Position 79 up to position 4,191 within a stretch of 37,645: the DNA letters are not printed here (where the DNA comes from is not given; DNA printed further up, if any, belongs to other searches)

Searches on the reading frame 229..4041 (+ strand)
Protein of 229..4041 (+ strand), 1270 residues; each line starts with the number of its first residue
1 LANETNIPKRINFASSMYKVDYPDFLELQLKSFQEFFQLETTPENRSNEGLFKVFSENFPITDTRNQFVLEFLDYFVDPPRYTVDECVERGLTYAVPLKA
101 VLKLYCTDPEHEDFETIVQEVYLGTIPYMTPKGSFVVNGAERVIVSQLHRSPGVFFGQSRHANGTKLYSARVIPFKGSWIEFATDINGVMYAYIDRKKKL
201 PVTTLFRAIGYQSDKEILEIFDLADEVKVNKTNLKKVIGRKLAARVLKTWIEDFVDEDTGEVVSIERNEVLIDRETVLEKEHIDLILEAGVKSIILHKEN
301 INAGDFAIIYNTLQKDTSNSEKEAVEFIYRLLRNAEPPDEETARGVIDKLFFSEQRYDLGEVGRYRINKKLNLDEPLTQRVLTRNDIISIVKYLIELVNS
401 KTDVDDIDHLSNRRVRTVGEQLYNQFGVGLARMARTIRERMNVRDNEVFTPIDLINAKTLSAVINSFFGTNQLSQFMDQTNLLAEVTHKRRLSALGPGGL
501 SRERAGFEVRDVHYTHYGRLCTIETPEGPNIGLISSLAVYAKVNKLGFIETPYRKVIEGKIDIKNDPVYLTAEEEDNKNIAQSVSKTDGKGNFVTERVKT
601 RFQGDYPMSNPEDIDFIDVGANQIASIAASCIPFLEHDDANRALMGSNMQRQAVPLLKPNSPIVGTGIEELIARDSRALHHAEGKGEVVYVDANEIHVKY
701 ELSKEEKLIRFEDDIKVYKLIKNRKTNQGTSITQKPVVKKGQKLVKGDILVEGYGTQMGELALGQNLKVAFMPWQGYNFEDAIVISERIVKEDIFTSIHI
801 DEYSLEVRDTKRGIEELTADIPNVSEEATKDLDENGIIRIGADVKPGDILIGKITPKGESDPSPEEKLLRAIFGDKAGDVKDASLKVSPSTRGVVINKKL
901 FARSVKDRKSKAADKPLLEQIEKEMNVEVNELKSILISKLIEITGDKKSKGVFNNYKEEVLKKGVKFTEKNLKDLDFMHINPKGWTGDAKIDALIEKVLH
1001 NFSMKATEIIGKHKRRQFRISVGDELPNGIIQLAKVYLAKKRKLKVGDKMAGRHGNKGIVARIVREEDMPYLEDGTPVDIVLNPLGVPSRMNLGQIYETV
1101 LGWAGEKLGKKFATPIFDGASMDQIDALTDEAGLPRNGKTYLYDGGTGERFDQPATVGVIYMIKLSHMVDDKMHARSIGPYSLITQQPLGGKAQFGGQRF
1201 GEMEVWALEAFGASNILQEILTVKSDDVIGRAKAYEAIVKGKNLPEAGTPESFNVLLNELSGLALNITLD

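Call 68: search_protein_families(library=pfam, proteins=[window:229-4041:+], max_evalue=0.00001)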
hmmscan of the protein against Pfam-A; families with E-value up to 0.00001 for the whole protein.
window:229-4041:+ (1270 aa): 6 families
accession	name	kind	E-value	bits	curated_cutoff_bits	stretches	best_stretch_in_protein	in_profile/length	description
PF00562.33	RNA_pol_Rpb2_6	-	5.3e-130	434.3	23.4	1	684-1194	4-373/373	RNA polymerase Rpb2, domain 6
PF04561.19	RNA_pol_Rpb2_2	-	2.6e-34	119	21.7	2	306-416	84-190/190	RNA polymerase Rpb2, domain 2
PF04565.21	RNA_pol_Rpb2_3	-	2.5e-28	98.5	21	1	475-543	1-68/68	RNA polymerase Rpb2, domain 3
PF04560.25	RNA_pol_Rpb2_7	-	4.5e-25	88.3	32.1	1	1196-1269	1-84/87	RNA polymerase Rpb2, domain 7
PF10385.14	RNA_pol_Rpb2_45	-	1.2e-20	73.7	28.2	1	553-619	1-65/66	RNA polymerase beta subunit external 1 domain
PF04563.20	RNA_pol_Rpb2_1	-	2.9e-17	63.3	28.2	1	27-461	4-202/203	RNA polymerase beta subunit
